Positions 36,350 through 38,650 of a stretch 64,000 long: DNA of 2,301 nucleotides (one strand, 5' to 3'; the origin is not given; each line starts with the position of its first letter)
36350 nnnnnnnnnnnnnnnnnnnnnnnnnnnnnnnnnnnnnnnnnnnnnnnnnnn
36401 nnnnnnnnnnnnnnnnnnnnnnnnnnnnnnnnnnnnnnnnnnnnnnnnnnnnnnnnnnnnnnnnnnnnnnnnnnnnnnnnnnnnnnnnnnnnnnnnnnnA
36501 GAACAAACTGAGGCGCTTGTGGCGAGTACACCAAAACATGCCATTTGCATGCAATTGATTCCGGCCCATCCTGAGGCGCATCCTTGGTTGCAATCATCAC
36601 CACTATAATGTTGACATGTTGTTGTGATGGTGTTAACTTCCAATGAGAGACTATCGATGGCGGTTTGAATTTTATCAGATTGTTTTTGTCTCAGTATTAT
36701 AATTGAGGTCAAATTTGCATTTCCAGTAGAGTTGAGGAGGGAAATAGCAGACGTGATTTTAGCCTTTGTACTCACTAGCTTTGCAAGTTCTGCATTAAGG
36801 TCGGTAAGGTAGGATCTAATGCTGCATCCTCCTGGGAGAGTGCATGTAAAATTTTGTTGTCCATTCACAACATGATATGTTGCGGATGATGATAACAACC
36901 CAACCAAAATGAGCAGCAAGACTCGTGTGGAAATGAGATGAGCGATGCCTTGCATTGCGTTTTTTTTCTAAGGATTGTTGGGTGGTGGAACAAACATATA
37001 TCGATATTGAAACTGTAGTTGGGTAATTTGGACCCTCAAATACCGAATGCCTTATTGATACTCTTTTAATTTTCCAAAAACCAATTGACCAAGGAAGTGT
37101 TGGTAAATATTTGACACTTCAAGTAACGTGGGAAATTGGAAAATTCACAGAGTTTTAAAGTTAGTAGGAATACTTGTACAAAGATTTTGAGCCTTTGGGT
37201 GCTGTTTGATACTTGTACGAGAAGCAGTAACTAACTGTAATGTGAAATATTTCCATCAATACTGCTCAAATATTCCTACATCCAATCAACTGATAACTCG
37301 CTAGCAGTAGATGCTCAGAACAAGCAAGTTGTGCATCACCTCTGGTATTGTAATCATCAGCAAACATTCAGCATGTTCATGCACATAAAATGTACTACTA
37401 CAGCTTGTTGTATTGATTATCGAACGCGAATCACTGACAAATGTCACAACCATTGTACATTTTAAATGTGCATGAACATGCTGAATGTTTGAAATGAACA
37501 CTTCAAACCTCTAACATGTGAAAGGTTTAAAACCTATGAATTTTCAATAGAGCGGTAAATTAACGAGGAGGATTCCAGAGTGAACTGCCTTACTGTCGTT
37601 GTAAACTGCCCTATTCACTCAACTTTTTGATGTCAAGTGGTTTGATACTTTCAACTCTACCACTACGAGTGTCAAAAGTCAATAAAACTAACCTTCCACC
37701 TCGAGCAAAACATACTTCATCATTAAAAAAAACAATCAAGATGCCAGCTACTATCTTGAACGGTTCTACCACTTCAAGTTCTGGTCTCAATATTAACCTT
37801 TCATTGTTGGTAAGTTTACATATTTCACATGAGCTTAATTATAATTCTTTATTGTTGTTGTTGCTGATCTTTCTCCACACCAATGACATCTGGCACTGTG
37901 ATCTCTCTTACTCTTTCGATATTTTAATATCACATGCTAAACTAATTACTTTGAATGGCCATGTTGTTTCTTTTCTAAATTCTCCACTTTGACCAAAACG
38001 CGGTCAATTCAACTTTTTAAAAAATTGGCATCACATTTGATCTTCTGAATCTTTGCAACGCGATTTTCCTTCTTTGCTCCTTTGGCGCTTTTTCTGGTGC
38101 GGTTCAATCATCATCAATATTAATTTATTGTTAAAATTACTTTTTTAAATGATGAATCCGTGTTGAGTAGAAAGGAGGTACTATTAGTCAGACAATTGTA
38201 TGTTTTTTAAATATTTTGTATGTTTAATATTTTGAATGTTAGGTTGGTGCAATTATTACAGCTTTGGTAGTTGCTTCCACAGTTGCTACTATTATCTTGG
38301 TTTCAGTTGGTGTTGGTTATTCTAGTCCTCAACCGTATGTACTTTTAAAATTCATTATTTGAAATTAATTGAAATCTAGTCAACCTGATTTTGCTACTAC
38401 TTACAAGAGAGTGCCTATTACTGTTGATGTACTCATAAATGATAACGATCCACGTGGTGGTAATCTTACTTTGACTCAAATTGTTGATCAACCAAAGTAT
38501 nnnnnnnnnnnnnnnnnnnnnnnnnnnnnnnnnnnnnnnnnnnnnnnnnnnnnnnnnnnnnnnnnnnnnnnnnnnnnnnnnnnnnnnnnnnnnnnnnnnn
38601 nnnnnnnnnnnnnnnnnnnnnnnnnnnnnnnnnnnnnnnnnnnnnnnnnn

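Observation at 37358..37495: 35-bp near-perfect inverted repeat (hairpin) about 250 bp upstream of the adhesin gene start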

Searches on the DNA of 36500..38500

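Call 15: search_rna_families(source=window, start=36500, end=38500, threshold=evalue, max_evalue=10)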
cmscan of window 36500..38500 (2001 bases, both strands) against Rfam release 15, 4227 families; matches with E-value up to 10: 13.
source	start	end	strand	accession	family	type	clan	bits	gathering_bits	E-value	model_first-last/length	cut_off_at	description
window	37361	37491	+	RF04241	mir-5014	Gene; miRNA;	-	33.1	101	0.00017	1-123/123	no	mir-5014 microRNA precursor family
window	37354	37497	-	RF04241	mir-5014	Gene; miRNA;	-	32.3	101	0.00029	1-123/123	no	mir-5014 microRNA precursor family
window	37362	37490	-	RF04143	MIR869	Gene; miRNA;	-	24.7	330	0.0027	1-298/298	no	MIR869 microRNA precursor family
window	37372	37482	+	RF04273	MIR827_2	Gene; miRNA;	CL00143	24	67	0.4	1-89/89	no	MIR827_2 microRNA precursor family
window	37370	37480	-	RF04273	MIR827_2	Gene; miRNA;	CL00143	22.6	67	0.86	1-89/89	no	MIR827_2 microRNA precursor family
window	37369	37483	+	RF04053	mir-95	Gene; miRNA;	-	21.6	67.5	0.49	1-79/79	no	mir-95 microRNA precursor family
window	36592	36704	+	RF02310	TtnuHACA2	Gene; snRNA; snoRNA; HACA-box;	-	20.7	100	3.9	1-121/121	no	Tetrahymena snoRNA TtnuHACA2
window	36674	36760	-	RF01569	DdR2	Gene; snRNA; snoRNA; CD-box;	-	19.5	80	9.1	1-83/83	no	Dictyostelium snoRNA DdR2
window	38009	38053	-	RF01611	ceN108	Gene; snRNA; snoRNA; CD-box;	-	17.8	50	2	21-66/70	no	Caenorhabditis snoRNA ceN108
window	37950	37999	-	RF01335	CRISPR-DR22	Gene; CRISPR;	-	17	50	2.7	1-36/36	no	CRISPR RNA direct repeat element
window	38083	38125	-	RF02288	TtnuCD11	Gene; snRNA; snoRNA; CD-box;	-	14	70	5.1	1-74/74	no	Tetrahymena snoRNA TtnuCD11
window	36882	36899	+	RF01126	sR41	Gene; snRNA; snoRNA; CD-box;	-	12.3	54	8.3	1-53/53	no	Small nucleolar RNA sR41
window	38308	38453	+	RF01295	SCARNA7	Gene; snRNA; snoRNA; scaRNA;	-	11.4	65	4.6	1-330/330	no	Small Cajal body-specific RNA 7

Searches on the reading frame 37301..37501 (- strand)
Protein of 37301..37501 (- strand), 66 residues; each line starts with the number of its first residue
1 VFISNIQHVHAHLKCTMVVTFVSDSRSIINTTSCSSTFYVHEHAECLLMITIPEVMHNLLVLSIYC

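Call 52: search_protein_representatives(protein=window:37304-37501:-)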
Query: 66 residues. Proteins with E-value up to 0.001 (for the whole library): 2; up to 1e-10: 1; up to 1e-30: 0. The best 2 are listed.
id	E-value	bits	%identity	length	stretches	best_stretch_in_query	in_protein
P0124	5.1e-18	80.1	30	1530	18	24-52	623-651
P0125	5.5e-06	42.3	29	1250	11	12-62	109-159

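Call 55: find_encoding_contigs(protein=window:37301-37501:-, flank=10000)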
Protein window:37301-37501:- (66 aa): no gene with exactly this product is on record in the collection.

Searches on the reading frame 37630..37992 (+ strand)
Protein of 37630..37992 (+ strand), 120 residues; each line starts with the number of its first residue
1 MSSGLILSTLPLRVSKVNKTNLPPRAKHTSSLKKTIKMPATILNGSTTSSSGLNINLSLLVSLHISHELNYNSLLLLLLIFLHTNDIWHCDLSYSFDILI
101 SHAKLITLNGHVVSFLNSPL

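Call 56: find_encoding_contigs(protein=window:37630-37992:+, flank=10000)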
Protein window:37630-37992:+ (120 aa): no gene with exactly this product is on record in the collection.
